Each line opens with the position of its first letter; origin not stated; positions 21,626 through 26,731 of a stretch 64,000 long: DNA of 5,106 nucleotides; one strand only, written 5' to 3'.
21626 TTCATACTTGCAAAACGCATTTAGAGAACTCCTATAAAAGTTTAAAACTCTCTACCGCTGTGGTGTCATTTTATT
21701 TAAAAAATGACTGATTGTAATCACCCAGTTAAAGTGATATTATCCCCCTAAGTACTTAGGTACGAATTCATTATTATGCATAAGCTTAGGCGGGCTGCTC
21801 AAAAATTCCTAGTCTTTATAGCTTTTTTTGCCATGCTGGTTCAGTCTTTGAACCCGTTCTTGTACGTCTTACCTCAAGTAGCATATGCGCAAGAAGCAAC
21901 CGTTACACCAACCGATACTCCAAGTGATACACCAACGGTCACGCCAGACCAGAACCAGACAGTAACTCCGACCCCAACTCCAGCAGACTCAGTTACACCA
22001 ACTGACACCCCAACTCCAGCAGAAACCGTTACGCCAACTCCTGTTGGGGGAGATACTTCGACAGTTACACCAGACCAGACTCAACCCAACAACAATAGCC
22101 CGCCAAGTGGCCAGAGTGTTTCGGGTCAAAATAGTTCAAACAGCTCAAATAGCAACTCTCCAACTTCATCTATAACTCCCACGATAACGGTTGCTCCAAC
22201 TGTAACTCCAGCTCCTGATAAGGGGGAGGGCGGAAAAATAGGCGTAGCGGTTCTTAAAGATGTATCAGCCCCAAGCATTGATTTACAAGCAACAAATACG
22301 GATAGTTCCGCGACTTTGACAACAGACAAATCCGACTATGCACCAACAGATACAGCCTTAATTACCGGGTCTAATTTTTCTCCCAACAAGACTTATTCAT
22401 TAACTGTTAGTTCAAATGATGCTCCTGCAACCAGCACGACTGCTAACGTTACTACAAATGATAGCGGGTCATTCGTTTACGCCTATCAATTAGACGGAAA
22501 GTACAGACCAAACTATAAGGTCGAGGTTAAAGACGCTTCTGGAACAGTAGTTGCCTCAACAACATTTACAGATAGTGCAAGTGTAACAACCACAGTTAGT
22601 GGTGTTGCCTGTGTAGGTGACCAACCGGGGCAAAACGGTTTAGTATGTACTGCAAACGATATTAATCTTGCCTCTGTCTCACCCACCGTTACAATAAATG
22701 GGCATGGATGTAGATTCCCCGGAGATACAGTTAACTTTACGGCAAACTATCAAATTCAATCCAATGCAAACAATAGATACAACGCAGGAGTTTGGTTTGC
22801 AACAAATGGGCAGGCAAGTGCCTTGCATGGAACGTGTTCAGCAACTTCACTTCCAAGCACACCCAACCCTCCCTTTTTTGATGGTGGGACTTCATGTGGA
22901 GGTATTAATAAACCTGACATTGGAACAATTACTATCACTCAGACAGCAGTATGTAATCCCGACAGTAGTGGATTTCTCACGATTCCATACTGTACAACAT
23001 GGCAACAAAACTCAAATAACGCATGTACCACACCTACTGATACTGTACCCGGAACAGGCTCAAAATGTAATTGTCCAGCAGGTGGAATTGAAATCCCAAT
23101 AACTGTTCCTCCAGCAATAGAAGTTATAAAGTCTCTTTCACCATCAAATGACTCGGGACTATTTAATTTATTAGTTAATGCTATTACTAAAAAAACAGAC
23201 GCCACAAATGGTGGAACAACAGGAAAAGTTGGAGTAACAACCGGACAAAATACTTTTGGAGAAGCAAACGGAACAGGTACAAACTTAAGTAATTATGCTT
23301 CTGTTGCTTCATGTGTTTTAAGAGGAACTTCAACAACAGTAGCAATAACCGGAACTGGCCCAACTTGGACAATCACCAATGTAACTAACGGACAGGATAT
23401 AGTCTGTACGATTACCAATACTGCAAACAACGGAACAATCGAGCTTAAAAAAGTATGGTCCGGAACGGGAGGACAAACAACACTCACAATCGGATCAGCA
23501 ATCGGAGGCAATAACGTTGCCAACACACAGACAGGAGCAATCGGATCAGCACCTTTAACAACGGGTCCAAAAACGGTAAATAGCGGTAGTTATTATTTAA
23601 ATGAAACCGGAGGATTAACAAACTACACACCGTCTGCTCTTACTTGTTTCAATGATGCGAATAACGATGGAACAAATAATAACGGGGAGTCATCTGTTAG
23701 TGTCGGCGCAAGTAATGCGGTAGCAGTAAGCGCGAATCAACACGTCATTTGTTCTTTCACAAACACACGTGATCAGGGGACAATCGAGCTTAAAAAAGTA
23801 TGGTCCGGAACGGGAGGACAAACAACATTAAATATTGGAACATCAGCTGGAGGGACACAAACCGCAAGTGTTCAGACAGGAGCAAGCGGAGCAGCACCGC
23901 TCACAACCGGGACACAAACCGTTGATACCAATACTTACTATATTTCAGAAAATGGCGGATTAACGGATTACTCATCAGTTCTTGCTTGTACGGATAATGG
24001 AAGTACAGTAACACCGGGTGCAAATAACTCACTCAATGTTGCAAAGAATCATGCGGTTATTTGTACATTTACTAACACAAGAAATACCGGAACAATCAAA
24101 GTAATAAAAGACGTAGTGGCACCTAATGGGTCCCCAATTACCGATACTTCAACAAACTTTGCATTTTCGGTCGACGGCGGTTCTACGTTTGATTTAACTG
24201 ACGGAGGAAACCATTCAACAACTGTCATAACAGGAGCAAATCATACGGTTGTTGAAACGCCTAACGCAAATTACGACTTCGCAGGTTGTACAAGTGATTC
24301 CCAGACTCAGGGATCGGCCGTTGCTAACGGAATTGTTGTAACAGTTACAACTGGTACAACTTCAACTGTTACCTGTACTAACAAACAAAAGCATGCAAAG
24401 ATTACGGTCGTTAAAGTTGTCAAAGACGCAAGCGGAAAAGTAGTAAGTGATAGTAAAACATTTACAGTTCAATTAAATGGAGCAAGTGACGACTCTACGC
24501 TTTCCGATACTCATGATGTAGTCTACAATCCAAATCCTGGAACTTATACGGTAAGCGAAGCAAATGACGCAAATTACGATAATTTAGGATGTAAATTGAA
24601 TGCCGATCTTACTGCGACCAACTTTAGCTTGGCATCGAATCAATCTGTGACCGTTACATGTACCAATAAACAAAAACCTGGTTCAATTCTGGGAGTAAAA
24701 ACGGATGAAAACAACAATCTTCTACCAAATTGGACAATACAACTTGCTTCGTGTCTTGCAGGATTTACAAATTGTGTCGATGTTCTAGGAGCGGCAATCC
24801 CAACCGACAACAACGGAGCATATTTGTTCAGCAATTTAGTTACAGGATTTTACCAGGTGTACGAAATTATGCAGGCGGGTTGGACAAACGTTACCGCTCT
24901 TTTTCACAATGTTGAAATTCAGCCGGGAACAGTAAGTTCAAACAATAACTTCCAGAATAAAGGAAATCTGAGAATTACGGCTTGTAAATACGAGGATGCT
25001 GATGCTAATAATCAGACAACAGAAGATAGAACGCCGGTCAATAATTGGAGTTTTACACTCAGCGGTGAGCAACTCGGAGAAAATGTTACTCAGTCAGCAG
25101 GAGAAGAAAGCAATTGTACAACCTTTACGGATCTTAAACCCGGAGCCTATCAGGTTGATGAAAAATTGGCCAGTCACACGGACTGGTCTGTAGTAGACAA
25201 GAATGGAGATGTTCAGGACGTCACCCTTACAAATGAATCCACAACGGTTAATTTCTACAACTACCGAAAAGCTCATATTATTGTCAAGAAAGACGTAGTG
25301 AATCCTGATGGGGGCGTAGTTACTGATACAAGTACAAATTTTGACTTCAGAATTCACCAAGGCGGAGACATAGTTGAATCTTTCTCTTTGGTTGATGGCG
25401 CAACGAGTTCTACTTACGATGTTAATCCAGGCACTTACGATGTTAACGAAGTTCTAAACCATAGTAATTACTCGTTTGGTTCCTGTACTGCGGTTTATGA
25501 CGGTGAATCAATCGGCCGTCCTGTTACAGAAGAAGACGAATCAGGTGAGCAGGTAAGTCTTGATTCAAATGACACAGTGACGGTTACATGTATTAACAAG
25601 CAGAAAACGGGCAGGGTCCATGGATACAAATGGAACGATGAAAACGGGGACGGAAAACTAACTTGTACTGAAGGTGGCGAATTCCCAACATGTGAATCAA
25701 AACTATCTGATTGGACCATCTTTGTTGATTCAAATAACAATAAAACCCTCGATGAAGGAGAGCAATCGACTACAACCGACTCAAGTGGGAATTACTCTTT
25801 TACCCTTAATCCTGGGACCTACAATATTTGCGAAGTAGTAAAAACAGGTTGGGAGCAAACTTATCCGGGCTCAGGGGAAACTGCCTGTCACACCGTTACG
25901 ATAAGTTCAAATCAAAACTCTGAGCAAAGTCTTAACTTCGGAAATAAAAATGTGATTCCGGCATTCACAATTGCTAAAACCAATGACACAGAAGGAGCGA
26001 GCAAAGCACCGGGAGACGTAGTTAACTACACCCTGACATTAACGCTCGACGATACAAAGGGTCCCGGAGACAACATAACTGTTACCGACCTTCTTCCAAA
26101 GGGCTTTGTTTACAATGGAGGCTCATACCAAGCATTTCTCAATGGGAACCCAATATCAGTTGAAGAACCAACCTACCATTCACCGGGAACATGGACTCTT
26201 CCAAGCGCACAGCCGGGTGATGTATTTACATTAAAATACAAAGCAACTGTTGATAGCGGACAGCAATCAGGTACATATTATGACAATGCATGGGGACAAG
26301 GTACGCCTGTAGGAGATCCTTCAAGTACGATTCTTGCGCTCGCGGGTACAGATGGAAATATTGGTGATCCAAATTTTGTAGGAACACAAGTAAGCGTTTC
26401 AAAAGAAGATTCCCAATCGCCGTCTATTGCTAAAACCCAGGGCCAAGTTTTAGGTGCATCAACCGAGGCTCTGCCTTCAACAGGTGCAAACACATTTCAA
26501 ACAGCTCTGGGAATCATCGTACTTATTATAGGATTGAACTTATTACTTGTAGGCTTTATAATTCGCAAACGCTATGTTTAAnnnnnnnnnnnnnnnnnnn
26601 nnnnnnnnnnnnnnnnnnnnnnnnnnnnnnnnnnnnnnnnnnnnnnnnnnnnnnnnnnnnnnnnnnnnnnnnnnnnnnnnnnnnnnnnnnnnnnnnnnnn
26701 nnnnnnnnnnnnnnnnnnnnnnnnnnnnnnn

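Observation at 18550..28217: Two sortase-substrate modules sharing a non-canonical sorting signal with a conserved (Q)VLGAST box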

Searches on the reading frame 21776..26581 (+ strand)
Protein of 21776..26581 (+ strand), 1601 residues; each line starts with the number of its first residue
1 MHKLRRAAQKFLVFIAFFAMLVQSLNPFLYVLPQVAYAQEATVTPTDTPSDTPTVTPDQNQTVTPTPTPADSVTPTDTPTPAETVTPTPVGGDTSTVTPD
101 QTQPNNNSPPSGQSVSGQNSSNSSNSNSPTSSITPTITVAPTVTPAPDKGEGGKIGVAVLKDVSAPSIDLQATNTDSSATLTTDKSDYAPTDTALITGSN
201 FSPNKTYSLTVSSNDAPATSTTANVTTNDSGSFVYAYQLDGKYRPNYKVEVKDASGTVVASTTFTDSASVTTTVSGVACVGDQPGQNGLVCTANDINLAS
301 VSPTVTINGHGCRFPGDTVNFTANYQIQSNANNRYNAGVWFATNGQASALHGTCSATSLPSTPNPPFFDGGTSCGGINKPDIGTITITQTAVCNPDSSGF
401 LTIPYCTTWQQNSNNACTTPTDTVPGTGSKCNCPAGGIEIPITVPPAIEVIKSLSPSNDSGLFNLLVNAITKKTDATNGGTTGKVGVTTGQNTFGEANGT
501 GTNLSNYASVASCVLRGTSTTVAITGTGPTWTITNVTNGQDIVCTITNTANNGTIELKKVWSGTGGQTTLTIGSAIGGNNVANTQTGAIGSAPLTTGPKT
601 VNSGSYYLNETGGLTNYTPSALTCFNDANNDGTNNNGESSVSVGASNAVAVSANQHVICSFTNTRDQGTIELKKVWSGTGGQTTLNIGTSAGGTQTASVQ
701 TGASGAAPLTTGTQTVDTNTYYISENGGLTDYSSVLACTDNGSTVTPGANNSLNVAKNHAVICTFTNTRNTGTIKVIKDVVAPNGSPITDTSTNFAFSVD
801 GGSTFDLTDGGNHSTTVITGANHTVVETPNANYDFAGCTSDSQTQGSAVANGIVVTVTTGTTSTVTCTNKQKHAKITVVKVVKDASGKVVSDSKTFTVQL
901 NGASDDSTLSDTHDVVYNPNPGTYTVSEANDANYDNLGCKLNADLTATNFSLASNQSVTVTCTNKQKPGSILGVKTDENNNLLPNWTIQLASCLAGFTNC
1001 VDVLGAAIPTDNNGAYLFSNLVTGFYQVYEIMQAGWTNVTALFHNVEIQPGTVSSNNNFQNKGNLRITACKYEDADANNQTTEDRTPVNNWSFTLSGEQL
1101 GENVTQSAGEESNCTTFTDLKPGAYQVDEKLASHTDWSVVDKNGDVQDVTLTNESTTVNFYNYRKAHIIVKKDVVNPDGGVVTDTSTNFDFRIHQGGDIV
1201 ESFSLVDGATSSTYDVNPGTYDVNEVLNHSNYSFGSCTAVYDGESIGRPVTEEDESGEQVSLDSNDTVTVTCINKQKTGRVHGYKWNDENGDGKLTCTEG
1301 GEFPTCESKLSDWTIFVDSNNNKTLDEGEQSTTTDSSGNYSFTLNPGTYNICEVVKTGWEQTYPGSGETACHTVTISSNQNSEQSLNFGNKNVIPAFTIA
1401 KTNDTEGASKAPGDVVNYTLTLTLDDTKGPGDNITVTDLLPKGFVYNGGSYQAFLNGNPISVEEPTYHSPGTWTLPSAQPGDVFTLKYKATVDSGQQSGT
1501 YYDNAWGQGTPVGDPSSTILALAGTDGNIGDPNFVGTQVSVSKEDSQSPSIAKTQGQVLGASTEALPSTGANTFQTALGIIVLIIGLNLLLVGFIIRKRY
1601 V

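Call 5: search_protein_families(library=ncbifam, proteins=[window:21776-26581:+], max_evalue=0.1)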
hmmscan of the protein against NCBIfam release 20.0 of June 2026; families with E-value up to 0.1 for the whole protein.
window:21776-26581:+ (1601 aa): 0 families

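Call 6: search_protein_families(library=pfam, proteins=[window:21776-26581:+], max_evalue=0.1)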
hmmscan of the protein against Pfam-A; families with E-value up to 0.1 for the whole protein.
window:21776-26581:+ (1601 aa): 5 families
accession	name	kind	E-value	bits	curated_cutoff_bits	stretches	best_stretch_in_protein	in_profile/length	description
PF17802.7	SpaA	-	6.8e-07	29.8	23.1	2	970-1032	2-60/91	Prealbumin-like fold domain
PF17210.9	SdrD_B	-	6.6e-06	26.7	29.7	2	1284-1372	6-83/112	SdrD B-like domain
PF00746.26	Gram_pos_anchor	-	0.01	16.2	20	1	1564-1590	7-35/43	LPXTG cell wall anchor motif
PF23194.1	NOMO_5th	-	0.061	14.2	27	1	1321-1357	27-60/89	NOMO fifth transthyretin-like domain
PF14927.11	Neurensin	-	0.079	13.1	27.7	0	1575-1600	44-69/132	Neurensin/Transmembrane protein 74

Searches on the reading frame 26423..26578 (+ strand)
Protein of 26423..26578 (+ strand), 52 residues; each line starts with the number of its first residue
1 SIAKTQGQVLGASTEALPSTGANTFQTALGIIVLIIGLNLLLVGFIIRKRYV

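Call 58: search_protein_representatives(protein=window:26423-26578:+)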
Query: 52 residues. Proteins with E-value up to 0.001 (for the whole library): 7; up to 1e-10: 1; up to 1e-30: 0. The best 7 are listed.
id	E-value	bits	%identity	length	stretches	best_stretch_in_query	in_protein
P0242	4.0e-21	88.6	100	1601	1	1-52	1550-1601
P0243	1.1e-08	50.2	62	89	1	4-52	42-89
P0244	2.0e-08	49.4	60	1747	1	5-52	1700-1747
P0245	2.0e-07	46.3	68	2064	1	5-52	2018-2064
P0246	3.5e-06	42.5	63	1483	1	6-52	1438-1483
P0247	4.9e-06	42.0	58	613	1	1-52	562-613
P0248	2.5e-04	36.8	60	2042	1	2-52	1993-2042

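Call 71: search_dna_similar(query=window:26423-26578:+, collection=plasmids, mode=protein, max_evalue=10, max_rows=20)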
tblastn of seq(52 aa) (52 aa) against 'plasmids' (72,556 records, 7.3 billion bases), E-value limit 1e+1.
No match.
